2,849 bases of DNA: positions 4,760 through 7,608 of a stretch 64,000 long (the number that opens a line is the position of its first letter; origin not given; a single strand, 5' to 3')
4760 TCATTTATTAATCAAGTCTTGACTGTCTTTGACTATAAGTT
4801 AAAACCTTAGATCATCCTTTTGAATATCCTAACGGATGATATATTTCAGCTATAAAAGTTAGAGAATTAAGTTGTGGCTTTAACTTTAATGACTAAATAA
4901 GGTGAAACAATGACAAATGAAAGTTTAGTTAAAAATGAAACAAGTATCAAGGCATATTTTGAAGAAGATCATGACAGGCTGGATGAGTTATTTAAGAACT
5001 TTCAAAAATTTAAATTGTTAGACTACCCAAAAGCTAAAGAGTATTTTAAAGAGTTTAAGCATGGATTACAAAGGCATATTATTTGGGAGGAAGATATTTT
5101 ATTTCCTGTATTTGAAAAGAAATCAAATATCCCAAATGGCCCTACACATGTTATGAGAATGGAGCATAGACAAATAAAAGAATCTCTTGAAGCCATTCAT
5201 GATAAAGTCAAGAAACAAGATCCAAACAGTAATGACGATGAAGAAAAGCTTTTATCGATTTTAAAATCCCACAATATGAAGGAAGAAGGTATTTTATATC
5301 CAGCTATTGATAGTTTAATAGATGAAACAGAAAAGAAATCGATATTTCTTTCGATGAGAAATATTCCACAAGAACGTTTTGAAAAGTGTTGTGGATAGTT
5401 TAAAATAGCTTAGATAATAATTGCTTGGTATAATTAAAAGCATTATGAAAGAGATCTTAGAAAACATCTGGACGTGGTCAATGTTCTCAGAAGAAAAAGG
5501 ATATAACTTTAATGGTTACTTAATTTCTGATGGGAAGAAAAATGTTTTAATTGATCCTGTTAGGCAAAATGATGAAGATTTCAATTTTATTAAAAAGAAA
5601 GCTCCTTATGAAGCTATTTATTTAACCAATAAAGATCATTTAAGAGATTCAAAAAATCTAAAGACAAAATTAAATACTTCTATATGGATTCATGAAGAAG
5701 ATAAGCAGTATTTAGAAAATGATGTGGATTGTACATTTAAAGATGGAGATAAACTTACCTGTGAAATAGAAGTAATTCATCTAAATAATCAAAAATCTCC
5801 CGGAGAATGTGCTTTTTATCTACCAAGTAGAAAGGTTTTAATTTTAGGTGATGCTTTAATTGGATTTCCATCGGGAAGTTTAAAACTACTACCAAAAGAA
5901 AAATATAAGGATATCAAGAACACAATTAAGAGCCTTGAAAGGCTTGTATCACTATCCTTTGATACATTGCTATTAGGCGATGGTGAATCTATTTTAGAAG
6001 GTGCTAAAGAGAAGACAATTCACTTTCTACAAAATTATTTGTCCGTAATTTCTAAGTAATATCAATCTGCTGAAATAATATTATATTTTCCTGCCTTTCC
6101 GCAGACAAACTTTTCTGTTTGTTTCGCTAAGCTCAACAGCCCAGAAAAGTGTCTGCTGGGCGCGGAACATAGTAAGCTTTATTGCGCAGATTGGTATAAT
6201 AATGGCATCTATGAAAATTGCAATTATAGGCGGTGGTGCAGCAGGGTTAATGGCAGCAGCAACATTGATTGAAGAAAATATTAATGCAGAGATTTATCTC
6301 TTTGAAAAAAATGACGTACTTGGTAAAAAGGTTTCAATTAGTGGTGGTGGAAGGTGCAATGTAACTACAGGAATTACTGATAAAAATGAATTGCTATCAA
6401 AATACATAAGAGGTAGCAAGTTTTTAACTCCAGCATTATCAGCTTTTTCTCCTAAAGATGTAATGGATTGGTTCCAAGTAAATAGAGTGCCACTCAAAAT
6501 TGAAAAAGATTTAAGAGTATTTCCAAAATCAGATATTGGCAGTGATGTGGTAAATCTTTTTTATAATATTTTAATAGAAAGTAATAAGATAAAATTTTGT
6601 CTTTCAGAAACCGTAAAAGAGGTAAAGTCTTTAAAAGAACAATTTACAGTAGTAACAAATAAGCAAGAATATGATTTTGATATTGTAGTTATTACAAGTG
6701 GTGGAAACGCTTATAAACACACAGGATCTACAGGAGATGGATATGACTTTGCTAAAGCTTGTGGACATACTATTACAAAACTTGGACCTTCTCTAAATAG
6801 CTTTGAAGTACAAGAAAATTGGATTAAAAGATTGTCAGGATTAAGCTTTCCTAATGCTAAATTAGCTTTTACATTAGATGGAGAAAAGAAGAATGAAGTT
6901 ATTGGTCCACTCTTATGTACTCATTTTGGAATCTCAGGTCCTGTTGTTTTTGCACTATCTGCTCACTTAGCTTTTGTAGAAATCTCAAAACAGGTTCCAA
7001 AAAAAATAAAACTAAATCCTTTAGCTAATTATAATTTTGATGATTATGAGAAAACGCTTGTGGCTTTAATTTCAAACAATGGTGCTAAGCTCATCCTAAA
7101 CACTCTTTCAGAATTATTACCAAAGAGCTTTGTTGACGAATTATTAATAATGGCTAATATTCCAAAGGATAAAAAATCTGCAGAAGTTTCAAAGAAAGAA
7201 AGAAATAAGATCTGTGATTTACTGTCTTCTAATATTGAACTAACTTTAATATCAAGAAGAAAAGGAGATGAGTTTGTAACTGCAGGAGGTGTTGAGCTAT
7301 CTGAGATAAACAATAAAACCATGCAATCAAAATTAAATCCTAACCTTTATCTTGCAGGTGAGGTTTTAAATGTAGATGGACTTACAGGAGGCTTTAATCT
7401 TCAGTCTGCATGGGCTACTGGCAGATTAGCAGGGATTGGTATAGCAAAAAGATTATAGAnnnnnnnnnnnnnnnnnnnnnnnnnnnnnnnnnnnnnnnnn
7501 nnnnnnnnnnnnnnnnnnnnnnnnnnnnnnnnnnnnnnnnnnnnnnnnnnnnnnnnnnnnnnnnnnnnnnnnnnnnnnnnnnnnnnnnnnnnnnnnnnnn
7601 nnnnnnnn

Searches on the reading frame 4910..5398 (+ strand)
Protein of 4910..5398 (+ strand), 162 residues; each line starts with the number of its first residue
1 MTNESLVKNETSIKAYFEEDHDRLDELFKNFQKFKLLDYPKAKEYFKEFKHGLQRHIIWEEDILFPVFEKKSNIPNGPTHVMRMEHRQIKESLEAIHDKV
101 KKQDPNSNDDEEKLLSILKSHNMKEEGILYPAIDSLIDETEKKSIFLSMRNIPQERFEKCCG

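Call 12: search_protein_families(library=pfam, proteins=[window:4910-5398:+], max_evalue=0.001)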
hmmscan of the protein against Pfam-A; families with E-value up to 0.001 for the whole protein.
window:4910-5398:+ (162 aa): 1 family
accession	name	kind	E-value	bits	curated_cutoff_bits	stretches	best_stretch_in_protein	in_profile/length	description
PF01814.28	Hemerythrin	-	2.1e-18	67.5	25.3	1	16-133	5-127/127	Hemerythrin HHE cation binding domain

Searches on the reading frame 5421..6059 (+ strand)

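Call 12: search_protein_families(library=pfam, proteins=[window:5421-6059:+], max_evalue=0.001)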
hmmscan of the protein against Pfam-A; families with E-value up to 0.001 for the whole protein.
window:5421-6059:+ (212 aa): 2 families
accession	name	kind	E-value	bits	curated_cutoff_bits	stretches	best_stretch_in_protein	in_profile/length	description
PF14597.12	Lactamase_B_5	-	7.4e-31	107.6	28.4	1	15-197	8-190/199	Metallo-beta-lactamase superfamily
PF00753.33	Lactamase_B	-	1.2e-07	32.4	22.7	1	31-186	7-195/196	Metallo-beta-lactamase superfamily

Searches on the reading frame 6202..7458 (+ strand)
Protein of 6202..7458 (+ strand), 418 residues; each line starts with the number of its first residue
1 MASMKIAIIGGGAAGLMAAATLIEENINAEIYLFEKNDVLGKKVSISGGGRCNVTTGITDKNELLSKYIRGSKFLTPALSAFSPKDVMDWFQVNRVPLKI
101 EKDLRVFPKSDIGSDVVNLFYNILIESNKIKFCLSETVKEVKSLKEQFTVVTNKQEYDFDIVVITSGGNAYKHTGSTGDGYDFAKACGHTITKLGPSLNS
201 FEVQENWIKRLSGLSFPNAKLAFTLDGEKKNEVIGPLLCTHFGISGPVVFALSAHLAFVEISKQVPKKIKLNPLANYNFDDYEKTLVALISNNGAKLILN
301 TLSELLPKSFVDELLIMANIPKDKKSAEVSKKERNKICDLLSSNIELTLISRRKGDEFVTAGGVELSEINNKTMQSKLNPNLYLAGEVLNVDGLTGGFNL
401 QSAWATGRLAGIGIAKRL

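Call 12: search_protein_families(library=pfam, proteins=[window:6202-7458:+], max_evalue=0.001)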
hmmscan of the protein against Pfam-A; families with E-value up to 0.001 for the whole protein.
window:6202-7458:+ (418 aa): 9 families
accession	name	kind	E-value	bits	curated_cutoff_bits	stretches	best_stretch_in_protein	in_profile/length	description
PF03486.20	HI0933_like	-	7.2e-75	252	50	1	5-411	2-242/244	HI0933-like protein Rossmann domain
PF22780.1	HI0933_like_1st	-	5.7e-25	88.5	27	1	196-342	2-148/165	HI0933-like protein barrel and H2TH domain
PF07992.20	Pyr_redox_2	-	2.5e-08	34.1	26.1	1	4-178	1-118/291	Pyridine nucleotide-disulphide oxidoreductase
PF13738.12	Pyr_redox_3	-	4e-07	30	30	1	107-168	73-134/305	Pyridine nucleotide-disulphide oxidoreductase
PF13454.12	NAD_binding_9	-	3.1e-06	27.7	21.8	1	7-167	1-153/155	FAD-NAD(P)-binding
PF01134.28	GIDA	-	1.4e-05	24.8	22.1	0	367-417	343-386/391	Glucose inhibited division protein A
PF00890.30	FAD_binding_2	-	2.1e-05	24.4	20.4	1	6-60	2-58/414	FAD binding domain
PF13450.12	NAD_binding_8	-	4.6e-05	24.1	21.9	1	8-41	1-32/68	NAD(P)-binding Rossmann-like domain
PF01266.30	DAO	-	0.00016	21.7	27.9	0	5-50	1-44/353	FAD dependent oxidoreductase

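Call 14: find_related_loci(query=window:6202-7458:+, collection=genome_contigs, flank=10000)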
Query window:6202-7458:+ (418 aa) in genome_contigs; peptide patterns used: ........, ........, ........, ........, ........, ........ (x = any residue, [..] = any of these).
79 stretches matched a pattern; 2 encode a relative of the query (tblastn E <= 1e-3); 2 distinct loci.
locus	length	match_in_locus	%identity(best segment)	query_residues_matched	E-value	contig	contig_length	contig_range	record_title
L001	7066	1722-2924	83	16-416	0e+0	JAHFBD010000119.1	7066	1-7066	MAG: Candidatus Melainabacteria bacterium isolate nzgw190 NODE_9372_length_7067_cov_3.257414, whole genome shotgun seque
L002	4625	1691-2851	36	6-411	2e-67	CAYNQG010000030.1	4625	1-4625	MAG TPA_asm: uncultured Candidatus Saccharibacteria bacterium isolate binchicken_co32_345 genome assembly, contig: NODE_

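Call 55: find_encoding_contigs(protein=window:6202-7458:+, flank=10000, max_places=10)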
Protein window:6202-7458:+ (418 aa): 3 contigs read that carry it; 3 places shown.
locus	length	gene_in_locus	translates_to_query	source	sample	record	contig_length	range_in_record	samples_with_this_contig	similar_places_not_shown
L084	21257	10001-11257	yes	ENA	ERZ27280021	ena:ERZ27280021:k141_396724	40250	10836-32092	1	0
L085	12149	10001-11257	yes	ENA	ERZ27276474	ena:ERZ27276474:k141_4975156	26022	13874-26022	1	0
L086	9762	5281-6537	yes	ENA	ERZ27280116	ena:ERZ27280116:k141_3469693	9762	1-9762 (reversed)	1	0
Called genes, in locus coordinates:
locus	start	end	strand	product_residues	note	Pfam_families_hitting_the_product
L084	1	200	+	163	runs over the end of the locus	-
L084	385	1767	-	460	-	-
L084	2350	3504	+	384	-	PF13173:AAA_14, PF13401:AAA_22 (faint), PF13635:DUF4143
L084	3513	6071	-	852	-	PF13620:CarboxypepD_reg (weak)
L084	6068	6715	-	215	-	-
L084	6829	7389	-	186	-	PF00849:PseudoU_synth_2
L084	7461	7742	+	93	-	-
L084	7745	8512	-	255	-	-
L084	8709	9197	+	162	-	PF01814:Hemerythrin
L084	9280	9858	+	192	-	PF14597:Lactamase_B_5, PF00753:Lactamase_B (weak)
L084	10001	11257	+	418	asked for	PF00890:FAD_binding_2 (faint), PF01134:GIDA (faint), PF03486:HI0933_like, PF07992:Pyr_redox_2 (weak), PF13454:NAD_binding_9 (weak), PF13738:Pyr_redox_3 (faint), PF22780:HI0933_like_1st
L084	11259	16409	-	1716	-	-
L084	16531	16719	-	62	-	-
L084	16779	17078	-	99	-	-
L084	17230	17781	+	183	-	PF11070:DUF2871 (weak)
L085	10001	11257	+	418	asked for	PF00890:FAD_binding_2 (faint), PF01134:GIDA (faint), PF03486:HI0933_like, PF07992:Pyr_redox_2 (weak), PF13454:NAD_binding_9 (weak), PF13738:Pyr_redox_3 (faint), PF22780:HI0933_like_1st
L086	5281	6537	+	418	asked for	PF00890:FAD_binding_2 (faint), PF01134:GIDA (faint), PF03486:HI0933_like, PF07992:Pyr_redox_2 (weak), PF13454:NAD_binding_9 (weak), PF13738:Pyr_redox_3 (faint), PF22780:HI0933_like_1st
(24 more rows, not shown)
